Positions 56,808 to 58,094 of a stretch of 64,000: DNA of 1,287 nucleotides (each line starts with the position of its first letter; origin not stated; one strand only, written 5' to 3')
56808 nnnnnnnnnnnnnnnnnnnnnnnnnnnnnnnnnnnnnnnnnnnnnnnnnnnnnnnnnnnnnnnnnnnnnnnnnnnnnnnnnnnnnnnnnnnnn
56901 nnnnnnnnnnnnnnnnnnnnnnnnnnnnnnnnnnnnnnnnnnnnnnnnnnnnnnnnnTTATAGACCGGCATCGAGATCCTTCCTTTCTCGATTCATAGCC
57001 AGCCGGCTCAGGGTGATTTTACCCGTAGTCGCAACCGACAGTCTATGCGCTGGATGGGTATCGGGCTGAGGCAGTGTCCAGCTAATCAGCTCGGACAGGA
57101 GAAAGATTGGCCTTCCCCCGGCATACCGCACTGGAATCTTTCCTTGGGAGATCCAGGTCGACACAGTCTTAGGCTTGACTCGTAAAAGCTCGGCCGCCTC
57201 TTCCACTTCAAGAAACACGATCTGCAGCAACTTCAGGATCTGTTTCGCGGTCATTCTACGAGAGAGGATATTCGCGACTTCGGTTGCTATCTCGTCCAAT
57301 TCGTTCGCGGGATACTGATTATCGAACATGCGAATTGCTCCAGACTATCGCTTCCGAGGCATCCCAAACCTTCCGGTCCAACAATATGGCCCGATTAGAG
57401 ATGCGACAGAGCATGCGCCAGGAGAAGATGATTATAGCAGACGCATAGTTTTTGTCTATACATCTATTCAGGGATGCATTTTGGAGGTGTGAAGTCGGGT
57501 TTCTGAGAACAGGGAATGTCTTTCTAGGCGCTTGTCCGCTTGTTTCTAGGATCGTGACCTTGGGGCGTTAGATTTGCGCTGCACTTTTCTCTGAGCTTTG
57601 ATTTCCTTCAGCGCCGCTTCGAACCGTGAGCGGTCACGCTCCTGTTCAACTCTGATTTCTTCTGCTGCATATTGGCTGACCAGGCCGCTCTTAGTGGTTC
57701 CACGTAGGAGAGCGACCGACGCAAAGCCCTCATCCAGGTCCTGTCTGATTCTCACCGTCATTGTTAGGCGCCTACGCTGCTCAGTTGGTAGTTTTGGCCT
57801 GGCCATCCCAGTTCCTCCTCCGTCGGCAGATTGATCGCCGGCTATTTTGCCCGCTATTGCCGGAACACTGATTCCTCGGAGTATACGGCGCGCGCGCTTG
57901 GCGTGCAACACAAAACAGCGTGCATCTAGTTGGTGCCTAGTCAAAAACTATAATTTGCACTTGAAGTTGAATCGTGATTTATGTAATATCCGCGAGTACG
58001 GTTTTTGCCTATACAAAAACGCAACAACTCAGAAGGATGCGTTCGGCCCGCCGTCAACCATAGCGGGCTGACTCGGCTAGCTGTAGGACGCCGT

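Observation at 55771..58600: tRNA-Met(CAU)-integrase-excisionase module ending in a chimeric junction between a sigma-54 activator fragment and a Ser/Thr kinase fragment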

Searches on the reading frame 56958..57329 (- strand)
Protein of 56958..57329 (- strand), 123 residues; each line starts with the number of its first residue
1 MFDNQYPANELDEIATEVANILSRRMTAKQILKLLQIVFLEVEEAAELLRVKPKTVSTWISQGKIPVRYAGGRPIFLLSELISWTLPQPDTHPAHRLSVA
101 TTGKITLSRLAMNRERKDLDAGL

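Call 4: search_protein_families(library=pfam, proteins=[window:56958-57329:-], max_evalue=0.01)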
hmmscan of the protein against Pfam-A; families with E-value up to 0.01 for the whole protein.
window:56958-57329:- (123 aa): 3 families
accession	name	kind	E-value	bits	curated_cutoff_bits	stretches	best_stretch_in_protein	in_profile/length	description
PF12728.13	HTH_17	-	2.6e-10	40.9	27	1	40-84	2-46/51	Helix-turn-helix domain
PF00376.29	MerR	-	0.0019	18.4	28.2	1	43-73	3-35/38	MerR family regulatory protein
PF08281.18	Sigma70_r4_2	-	0.0029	17.7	25.7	1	30-64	17-51/54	Sigma-70, region 4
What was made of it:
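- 56958..57329 (-): Excisionase-like HTH_17 gene, 123 aa, overlapping the integrase start by 14 nt. PF12728, E 2.6e-10 (call 4).
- Checked: Excisionase-like gene: 56958-57329 (-), HTH_17, E 2.6e-10 (call 4).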

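Call 74: search_protein_families(library=ncbifam, proteins=[window:56958-57329:-], max_evalue=0.001)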
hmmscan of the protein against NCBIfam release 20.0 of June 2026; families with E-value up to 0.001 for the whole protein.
window:56958-57329:- (123 aa): 3 families
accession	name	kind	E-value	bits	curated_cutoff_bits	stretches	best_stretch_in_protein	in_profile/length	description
NF033787.1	HTH_BldC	subfamily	1.9e-06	27.6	77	1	40-77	3-41/49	BldC family transcriptional regulator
TIGR01764.1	excise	domain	1.8e-05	25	28.8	1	40-67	2-29/49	excisionase family DNA-binding protein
NF047737.1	antiphage_MADS1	equivalog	2e-05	24.7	80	1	40-84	4-48/49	methylation-associated defense system helix-turn-helix domain-containing protein MAD1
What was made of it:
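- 56958..57329 (-): TIGR01764 'excise' at 25 bits, below its cut-off (call 74).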

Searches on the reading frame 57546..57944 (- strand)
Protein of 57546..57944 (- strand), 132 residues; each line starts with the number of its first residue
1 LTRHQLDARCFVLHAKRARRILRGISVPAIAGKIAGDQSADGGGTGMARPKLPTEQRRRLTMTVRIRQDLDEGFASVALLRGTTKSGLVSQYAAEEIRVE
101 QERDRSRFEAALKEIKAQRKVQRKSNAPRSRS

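Call 4: search_protein_families(library=pfam, proteins=[window:57546-57944:-], max_evalue=0.01)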
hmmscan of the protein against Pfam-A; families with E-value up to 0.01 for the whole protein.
window:57546-57944:- (132 aa): 2 families
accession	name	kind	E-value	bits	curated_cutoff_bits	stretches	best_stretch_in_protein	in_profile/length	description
PF19807.5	DUF6290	-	0.0034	18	27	1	61-119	3-59/72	Family of unknown function (DUF6290)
PF08278.16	DnaG_DnaB_bind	-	0.01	16.7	29.1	0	78-123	55-101/124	DNA primase DnaG DnaB-binding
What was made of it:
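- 57546..57806 (-): Small conserved element ORF. It is 86 aa from the ATG and up to 132 aa from the TTG at 57944. Function unknown; the only family match is a weak one to DUF6290. Weak DUF6290 hit, E 0.0034 (call 4).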
